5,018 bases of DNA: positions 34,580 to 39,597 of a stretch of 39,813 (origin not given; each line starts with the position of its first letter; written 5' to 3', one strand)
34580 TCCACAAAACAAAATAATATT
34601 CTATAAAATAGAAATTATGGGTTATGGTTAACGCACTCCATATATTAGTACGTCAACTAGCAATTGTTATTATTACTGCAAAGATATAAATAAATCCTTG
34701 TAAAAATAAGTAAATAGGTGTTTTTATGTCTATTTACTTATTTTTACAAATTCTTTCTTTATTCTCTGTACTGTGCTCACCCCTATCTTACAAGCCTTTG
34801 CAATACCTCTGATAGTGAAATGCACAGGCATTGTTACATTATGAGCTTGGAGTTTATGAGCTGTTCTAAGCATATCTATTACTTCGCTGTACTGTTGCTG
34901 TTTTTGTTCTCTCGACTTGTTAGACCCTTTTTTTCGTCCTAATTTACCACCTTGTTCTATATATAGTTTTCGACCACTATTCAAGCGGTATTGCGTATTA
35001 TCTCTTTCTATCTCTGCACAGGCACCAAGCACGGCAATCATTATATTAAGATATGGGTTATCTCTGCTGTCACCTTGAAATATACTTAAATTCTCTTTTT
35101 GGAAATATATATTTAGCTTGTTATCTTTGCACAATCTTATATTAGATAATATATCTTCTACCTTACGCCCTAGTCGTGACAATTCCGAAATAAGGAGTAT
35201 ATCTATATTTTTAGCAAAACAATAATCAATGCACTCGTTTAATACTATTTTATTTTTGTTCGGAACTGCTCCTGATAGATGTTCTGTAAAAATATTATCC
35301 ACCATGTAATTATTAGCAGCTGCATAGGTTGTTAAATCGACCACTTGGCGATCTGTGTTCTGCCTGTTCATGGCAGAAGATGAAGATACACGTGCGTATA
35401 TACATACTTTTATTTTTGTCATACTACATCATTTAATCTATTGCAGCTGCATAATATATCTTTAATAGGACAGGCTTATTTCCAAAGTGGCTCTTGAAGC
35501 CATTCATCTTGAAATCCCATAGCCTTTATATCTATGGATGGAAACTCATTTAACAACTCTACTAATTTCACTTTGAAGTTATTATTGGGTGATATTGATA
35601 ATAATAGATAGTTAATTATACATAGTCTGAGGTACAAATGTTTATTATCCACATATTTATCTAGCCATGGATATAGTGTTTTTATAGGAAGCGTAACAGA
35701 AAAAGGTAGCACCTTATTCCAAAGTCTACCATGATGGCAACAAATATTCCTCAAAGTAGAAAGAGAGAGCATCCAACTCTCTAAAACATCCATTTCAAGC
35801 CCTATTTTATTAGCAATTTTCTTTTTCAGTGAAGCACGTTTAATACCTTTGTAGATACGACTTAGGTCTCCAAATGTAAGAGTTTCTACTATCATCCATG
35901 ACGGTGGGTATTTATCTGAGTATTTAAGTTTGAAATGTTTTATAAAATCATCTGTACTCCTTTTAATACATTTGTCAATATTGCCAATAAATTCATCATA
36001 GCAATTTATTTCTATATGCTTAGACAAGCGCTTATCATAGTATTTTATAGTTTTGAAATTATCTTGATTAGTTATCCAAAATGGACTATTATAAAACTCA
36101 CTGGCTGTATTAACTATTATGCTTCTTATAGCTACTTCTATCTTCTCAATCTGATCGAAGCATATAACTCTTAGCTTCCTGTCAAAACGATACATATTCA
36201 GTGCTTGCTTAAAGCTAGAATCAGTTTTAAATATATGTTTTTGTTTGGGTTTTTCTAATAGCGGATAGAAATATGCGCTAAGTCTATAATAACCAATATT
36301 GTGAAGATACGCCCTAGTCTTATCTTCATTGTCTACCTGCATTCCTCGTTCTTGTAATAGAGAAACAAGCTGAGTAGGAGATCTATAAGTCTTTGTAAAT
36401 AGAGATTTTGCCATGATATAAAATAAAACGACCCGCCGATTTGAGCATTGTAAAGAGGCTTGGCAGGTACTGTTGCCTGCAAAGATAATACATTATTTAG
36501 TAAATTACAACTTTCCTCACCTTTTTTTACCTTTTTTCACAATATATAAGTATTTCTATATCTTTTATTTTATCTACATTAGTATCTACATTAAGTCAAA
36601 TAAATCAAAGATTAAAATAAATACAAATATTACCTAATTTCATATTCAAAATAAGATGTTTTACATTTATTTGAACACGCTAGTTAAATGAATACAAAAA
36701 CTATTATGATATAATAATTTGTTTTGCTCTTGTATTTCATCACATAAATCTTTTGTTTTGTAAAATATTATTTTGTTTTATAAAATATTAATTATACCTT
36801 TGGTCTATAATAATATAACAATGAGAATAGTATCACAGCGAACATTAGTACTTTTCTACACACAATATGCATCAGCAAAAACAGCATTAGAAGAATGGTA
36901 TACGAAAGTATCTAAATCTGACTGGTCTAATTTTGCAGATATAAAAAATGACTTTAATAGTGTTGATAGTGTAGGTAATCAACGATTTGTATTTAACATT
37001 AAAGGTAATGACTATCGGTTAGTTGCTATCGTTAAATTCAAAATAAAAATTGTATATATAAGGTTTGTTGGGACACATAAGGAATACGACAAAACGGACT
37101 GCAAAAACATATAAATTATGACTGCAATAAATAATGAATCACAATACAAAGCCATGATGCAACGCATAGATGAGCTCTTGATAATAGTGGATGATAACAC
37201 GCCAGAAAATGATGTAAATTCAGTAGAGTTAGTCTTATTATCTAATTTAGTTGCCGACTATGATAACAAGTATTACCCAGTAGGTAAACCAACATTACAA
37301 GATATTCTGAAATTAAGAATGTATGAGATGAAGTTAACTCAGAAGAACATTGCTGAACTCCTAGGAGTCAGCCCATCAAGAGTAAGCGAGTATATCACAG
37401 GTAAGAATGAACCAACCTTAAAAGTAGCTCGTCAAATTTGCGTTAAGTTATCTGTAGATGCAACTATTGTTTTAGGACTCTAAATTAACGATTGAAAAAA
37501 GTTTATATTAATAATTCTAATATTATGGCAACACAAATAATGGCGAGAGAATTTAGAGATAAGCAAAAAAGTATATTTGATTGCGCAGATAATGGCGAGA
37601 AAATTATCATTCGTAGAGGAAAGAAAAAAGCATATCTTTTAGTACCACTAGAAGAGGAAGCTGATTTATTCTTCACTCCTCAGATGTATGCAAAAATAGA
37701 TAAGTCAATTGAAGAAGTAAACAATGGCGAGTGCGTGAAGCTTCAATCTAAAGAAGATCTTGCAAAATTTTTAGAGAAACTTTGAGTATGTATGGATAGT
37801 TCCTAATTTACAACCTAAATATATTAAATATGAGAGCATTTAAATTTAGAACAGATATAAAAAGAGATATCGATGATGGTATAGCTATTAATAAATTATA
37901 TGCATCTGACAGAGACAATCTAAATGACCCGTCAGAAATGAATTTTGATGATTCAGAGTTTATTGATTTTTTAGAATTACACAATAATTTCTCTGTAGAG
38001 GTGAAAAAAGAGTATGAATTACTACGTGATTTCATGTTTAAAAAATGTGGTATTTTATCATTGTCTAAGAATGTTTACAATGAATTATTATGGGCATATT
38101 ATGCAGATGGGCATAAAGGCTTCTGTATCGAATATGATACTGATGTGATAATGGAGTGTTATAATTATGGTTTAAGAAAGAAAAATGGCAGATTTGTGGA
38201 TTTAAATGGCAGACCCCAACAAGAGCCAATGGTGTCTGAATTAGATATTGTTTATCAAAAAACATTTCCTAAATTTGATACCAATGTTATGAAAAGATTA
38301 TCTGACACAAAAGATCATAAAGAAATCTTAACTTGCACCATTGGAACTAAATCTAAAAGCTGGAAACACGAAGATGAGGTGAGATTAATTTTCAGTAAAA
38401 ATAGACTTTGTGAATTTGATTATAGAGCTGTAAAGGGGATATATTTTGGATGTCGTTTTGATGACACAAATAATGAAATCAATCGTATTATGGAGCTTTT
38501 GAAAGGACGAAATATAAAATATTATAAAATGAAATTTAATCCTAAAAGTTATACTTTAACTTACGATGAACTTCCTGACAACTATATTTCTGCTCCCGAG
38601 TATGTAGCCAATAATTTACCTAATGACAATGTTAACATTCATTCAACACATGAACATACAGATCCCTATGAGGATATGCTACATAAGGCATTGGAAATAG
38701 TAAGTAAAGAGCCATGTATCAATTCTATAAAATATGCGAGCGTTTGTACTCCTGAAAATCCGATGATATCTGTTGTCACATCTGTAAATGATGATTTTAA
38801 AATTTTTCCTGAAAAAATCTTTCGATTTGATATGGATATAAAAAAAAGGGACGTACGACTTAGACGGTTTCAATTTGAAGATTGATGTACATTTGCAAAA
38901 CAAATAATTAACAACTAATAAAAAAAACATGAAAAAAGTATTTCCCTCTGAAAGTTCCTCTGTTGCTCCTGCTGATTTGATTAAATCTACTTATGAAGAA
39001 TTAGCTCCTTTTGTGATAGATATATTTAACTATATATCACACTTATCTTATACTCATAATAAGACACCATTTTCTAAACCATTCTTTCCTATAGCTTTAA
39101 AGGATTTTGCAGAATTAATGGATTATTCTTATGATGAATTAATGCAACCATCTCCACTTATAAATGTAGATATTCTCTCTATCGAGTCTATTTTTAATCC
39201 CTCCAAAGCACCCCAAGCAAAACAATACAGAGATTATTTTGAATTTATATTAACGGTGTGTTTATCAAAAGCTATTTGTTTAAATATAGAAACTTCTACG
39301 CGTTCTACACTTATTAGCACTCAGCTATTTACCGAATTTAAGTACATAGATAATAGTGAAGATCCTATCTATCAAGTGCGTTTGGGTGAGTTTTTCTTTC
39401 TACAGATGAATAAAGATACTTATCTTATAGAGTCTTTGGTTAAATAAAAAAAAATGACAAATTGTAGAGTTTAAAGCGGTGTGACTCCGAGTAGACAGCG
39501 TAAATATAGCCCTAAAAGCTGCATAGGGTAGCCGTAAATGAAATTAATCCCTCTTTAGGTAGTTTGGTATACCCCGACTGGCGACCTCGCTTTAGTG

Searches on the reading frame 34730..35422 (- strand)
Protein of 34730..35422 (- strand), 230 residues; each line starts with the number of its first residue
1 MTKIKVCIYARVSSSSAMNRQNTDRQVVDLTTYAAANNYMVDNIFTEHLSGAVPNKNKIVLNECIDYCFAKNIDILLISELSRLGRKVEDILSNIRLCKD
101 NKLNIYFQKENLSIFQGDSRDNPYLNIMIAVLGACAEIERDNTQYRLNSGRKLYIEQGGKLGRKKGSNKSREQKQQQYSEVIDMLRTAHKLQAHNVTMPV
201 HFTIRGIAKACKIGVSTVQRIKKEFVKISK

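Call 11: search_protein_families(library=pfam, proteins=[window:34730-35422:-], max_evalue=0.01)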
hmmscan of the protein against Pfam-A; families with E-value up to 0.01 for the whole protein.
window:34730-35422:- (230 aa): 1 family
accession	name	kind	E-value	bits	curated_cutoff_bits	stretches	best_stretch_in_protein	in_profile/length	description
PF00239.26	Resolvase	-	2.8e-27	96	23.3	1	7-159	2-144/145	Resolvase, N terminal domain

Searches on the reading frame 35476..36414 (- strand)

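Call 11: search_protein_families(library=pfam, proteins=[window:35476-36414:-], max_evalue=0.01)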
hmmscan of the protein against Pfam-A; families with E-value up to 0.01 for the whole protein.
window:35476-36414:- (312 aa): 1 family
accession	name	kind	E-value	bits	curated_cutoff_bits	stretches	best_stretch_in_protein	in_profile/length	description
PF07751.16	Abi_2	-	5.7e-57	193.4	25.6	1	36-233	2-184/184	Abi-like protein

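Call 95: search_protein_families(library=padloc, proteins=[window:35476-36414:-], max_evalue=0.001)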
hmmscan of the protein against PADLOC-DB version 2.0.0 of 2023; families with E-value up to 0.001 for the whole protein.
window:35476-36414:- (312 aa): 1 family
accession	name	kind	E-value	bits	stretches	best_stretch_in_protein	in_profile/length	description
PDLC02344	AbiD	-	2.4e-68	228.8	1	8-307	5-273/277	AbiD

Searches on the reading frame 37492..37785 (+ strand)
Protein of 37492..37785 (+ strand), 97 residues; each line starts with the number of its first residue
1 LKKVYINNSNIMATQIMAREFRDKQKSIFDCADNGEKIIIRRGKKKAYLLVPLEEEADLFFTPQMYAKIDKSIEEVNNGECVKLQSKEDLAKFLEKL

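Call 49: search_protein_families(library=pfam, proteins=[window:37492-37785:+], max_evalue=5)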
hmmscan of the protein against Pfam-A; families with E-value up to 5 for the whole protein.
window:37492-37785:+ (97 aa): 3 families
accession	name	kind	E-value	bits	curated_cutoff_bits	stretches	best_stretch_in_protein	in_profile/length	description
PF02604.26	PhdYeFM_antitox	-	0.0007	19.8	29.8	1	17-54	5-43/74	Antitoxin Phd_YefM, type II toxin-antitoxin system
PF20579.4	LapA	-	0.24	12.3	27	1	33-88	38-89/99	LapA domain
PF22421.1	SYY_C-terminal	-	0.38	11.1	27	1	34-49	67-82/83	Tyrosine--tRNA ligase SYY-like C-terminal domain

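Call 95: search_protein_families(library=padloc, proteins=[window:37492-37785:+], max_evalue=0.001)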
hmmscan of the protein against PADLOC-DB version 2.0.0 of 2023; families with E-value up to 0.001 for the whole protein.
window:37492-37785:+ (97 aa): 0 families

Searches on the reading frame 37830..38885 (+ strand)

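Call 11: search_protein_families(library=pfam, proteins=[window:37830-38885:+], max_evalue=0.01)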
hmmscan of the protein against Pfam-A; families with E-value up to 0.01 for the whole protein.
window:37830-38885:+ (351 aa): 1 family
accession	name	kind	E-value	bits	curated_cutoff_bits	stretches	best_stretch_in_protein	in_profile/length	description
PF11185.13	DUF2971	-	2.9e-09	38.6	22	1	87-186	1-89/89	Protein of unknown function (DUF2971)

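Call 92: search_protein_families(library=phrogs, proteins=[window:37830-38885:+], max_evalue=0.01)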
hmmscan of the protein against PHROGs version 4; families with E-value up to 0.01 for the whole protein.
window:37830-38885:+ (351 aa): 1 family
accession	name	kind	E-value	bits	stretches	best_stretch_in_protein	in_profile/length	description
phrog_1762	-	unknown function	9.8e-43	147.6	1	20-304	65-350/395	-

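Call 95: search_protein_families(library=padloc, proteins=[window:37830-38885:+], max_evalue=0.001)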
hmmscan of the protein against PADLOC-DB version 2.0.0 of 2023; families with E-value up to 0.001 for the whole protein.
window:37830-38885:+ (351 aa): 5 families
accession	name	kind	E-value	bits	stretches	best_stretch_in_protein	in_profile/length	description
PDLC04990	PDC-S31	-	3.8e-31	106.8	1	57-245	94-255/259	-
PDLC04991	PDC-S31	-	1.7e-25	87.9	2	1-105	1-97/208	-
PDLC04994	PDC-S31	-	3.1e-22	77.2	1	60-243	108-268/273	-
PDLC04992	PDC-S31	-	2.9e-11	41.6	1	22-107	1-91/220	-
PDLC04993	PDC-S31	-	0.00042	17.7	0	143-193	132-180/245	-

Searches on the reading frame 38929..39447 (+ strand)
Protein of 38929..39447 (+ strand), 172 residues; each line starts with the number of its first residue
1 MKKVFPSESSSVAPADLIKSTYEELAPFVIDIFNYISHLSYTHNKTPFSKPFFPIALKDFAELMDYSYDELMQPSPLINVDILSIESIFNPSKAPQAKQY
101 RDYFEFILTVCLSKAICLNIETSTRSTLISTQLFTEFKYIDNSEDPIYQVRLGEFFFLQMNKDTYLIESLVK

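Call 11: search_protein_families(library=pfam, proteins=[window:38929-39447:+], max_evalue=0.01)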
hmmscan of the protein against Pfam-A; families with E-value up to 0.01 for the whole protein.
window:38929-39447:+ (172 aa): 0 families

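Call 24: search_protein_families(library=ncbifam, proteins=[window:38929-39447:+], max_evalue=0.01)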
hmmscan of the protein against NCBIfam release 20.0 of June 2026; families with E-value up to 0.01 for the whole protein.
window:38929-39447:+ (172 aa): 0 families

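Call 49: search_protein_families(library=pfam, proteins=[window:38929-39447:+], max_evalue=5)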
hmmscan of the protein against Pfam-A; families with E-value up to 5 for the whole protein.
window:38929-39447:+ (172 aa): 0 families

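Call 92: search_protein_families(library=phrogs, proteins=[window:38929-39447:+], max_evalue=0.01)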
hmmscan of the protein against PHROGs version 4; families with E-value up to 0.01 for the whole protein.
window:38929-39447:+ (172 aa): 0 families

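Call 95: search_protein_families(library=padloc, proteins=[window:38929-39447:+], max_evalue=0.001)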
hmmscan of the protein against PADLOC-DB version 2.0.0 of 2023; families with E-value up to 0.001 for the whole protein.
window:38929-39447:+ (172 aa): 0 families

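Call 99: predict_structure(protein=window:38929-39447:+)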
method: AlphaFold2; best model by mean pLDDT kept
length: 172 residues; sequences in the alignment: 1
mean_pLDDT: 40.2   pTM: 0.27
mean pLDDT of the five models: 40.2, 39.9, 38.4, 37.1, 34.8
residues with pLDDT >= 90: 0; 70-90: 0; 50-70: 15; < 50: 157
segments of 3 or more residues with pLDDT < 50: 1-64, 66-107, 109-137, 145-147, 154-156, 158-160, 162-172
pLDDT, mean of each block of 10 residues (from residue 1): 36 32 42 44 36 44 47 35 33 37 44 39 31 45 50 47 43 35
secondary structure, 60 per line:
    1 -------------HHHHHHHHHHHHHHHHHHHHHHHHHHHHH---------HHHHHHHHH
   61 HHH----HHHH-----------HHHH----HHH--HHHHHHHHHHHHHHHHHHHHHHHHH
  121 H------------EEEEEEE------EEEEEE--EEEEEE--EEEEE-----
elements in order: H14-42 H52-63 H68-71 H83-86 H96-121 E134-140 E147-152 E155-160 E163-167
